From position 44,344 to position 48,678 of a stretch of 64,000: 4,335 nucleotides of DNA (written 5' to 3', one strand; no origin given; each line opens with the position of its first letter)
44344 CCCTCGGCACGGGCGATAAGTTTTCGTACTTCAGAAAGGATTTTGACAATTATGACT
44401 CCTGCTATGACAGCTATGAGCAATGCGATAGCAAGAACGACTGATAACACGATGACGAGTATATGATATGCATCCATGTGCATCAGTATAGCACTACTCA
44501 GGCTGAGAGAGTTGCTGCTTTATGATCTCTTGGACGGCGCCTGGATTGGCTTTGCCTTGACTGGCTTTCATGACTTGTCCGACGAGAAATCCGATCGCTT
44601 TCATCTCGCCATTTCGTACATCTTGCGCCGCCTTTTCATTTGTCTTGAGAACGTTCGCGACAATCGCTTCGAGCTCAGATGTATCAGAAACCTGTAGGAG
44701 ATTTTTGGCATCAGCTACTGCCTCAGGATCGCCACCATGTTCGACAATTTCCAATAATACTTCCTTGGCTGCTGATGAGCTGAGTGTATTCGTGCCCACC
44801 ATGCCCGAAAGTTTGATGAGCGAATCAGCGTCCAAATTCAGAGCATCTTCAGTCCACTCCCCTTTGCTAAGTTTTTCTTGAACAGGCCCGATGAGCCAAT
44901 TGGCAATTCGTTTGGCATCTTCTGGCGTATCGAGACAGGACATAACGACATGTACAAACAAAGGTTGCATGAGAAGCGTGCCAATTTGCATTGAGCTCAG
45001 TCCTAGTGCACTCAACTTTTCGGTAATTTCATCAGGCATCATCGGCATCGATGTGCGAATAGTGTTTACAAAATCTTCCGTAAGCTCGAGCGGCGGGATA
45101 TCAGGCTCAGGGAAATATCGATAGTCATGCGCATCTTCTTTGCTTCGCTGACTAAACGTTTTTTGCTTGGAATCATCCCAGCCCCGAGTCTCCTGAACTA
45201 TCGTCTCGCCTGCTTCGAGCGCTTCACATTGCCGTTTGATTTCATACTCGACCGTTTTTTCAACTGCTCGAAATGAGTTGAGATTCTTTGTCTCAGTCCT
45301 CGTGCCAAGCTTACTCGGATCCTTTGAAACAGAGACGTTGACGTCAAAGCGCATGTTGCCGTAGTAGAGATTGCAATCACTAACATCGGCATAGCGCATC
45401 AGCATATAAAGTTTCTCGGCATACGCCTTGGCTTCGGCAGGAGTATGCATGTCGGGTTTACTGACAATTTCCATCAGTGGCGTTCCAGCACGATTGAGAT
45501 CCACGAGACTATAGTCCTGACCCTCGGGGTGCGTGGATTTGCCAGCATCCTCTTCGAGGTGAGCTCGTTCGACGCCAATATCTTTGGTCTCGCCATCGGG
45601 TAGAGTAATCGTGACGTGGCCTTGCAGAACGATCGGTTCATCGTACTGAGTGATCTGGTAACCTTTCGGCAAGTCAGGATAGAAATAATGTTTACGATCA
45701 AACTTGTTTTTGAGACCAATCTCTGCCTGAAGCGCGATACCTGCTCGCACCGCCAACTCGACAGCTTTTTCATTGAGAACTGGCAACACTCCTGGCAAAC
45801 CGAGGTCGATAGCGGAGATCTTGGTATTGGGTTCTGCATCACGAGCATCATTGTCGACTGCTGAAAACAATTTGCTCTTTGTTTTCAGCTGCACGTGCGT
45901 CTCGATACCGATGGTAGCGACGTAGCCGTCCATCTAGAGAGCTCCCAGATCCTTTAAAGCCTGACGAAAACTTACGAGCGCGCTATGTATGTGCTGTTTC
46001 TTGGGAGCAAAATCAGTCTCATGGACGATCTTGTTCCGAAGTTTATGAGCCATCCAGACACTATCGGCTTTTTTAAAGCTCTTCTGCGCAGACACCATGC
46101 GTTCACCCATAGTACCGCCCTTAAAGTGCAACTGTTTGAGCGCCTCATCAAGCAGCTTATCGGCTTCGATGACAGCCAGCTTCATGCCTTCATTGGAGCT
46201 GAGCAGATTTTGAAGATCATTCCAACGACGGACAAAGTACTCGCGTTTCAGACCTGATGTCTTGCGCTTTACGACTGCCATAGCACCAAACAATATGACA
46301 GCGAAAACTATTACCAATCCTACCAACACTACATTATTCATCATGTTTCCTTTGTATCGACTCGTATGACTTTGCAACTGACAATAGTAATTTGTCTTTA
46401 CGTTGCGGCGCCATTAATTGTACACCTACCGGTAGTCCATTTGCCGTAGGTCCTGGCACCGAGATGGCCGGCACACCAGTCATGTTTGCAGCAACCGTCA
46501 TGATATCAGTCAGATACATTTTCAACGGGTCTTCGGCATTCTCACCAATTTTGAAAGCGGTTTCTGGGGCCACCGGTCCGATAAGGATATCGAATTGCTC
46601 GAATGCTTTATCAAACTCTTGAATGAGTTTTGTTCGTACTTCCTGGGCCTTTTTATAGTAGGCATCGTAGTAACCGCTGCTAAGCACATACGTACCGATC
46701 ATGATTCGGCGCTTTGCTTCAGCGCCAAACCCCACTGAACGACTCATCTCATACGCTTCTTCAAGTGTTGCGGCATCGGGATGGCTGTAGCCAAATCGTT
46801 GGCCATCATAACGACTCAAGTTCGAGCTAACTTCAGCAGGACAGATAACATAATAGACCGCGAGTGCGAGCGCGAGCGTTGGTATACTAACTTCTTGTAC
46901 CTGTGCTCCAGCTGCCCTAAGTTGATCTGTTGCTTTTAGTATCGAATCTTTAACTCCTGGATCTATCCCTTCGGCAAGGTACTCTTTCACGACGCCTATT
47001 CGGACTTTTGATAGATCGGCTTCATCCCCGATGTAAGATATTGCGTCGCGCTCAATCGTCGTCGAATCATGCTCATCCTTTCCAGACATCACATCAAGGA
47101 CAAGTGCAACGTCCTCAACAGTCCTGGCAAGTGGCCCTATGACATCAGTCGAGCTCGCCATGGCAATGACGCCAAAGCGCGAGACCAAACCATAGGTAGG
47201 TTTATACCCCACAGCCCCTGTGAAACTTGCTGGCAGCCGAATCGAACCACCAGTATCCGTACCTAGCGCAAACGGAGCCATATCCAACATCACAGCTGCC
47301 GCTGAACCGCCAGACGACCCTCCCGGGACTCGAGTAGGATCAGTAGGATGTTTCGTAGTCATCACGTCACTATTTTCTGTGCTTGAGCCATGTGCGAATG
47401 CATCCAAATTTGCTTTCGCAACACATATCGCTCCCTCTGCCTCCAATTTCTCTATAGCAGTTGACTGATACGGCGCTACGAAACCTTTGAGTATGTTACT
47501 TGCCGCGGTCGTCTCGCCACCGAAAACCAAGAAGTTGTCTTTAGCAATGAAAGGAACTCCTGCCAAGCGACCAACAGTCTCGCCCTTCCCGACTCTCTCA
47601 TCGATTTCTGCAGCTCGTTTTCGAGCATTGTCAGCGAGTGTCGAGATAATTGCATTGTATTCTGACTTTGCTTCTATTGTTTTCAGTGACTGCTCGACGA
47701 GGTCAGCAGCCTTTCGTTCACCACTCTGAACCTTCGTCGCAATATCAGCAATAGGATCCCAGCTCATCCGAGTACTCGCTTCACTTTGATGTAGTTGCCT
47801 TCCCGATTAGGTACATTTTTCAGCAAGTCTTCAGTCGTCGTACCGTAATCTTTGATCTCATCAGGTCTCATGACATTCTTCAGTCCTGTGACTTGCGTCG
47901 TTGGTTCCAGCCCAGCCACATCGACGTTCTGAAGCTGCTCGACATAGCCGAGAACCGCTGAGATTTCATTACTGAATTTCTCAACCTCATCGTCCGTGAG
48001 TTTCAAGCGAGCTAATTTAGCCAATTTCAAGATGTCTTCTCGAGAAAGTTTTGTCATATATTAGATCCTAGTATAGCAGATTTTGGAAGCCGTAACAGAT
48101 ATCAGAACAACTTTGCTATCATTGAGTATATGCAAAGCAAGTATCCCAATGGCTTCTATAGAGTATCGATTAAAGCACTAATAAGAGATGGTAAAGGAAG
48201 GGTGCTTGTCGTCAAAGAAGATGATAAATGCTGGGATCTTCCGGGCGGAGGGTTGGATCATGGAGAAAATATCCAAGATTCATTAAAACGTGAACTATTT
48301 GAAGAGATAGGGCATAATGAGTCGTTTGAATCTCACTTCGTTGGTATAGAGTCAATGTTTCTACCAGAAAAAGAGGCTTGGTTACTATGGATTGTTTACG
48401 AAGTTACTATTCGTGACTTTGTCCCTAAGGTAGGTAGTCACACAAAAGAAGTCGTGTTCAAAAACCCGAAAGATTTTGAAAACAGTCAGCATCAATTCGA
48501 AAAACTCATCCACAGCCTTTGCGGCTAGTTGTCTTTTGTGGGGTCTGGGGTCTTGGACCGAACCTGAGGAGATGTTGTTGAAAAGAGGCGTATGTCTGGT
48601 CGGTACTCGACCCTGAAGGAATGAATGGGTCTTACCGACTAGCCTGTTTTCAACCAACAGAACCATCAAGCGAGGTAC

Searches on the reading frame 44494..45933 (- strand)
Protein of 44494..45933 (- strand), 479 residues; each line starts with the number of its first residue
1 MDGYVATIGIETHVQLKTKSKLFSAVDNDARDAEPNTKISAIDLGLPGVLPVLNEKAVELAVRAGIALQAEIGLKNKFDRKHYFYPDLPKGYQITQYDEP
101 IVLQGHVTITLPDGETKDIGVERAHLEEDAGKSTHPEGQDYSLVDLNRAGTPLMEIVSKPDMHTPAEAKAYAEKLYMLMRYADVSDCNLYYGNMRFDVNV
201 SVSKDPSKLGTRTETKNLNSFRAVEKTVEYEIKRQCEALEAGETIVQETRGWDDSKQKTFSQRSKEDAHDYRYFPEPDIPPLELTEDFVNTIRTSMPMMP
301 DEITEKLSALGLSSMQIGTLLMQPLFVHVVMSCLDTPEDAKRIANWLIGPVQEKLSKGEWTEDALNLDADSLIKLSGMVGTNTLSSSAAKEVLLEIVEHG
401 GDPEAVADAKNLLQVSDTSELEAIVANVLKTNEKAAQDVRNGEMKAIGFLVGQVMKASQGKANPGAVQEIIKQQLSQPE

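Call 106: search_protein_families(library=pfam, proteins=[window:44494-45933:-], max_evalue=0.00001)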
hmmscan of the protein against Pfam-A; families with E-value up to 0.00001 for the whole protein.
window:44494-45933:- (479 aa): 2 families
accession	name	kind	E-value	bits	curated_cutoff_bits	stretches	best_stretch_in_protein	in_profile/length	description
PF02934.20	GatB_N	-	2.3e-116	388.3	23.4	1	7-289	2-276/277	GatB/GatE catalytic domain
PF02637.23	GatB_Yqey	-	8.6e-40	136.5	27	1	336-475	9-148/148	GatB domain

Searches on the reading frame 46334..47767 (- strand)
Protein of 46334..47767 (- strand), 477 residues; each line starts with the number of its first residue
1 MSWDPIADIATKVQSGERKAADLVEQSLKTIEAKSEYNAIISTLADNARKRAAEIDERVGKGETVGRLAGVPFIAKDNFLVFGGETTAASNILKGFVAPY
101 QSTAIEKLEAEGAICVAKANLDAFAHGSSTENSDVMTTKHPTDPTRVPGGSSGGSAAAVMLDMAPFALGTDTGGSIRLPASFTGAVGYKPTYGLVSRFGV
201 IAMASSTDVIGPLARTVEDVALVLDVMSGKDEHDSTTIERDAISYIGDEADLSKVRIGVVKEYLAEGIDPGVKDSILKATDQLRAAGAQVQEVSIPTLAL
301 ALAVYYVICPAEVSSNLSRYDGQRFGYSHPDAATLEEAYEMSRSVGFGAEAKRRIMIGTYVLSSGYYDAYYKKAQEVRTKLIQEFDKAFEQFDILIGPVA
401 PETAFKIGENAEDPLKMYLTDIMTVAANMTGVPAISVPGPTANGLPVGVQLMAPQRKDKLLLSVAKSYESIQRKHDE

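Call 106: search_protein_families(library=pfam, proteins=[window:46334-47767:-], max_evalue=0.00001)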
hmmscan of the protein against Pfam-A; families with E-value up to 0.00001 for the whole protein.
window:46334-47767:- (477 aa): 1 family
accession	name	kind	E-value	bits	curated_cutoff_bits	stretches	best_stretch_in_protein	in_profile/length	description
PF01425.27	Amidase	-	3e-136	455.5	27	1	22-462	1-445/445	Amidase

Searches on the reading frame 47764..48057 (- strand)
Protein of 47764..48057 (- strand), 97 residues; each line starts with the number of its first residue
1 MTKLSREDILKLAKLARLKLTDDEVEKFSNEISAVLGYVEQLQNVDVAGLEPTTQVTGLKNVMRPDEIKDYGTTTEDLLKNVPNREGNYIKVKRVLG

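Call 106: search_protein_families(library=pfam, proteins=[window:47764-48057:-], max_evalue=0.00001)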
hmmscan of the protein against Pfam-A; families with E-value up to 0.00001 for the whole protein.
window:47764-48057:- (97 aa): 1 family
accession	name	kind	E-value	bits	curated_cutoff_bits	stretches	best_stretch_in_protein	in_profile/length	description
PF02686.20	GatC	-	1e-22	80.5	23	1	20-92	1-66/66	Glu-tRNAGln amidotransferase C subunit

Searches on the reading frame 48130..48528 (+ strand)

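Call 106: search_protein_families(library=pfam, proteins=[window:48130-48528:+], max_evalue=0.00001)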
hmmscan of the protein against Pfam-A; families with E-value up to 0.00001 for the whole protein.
window:48130-48528:+ (132 aa): 1 family
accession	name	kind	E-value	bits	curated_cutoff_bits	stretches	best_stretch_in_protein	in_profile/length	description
PF00293.34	NUDIX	-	1.6e-12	48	21.1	1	10-96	2-98/134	NUDIX domain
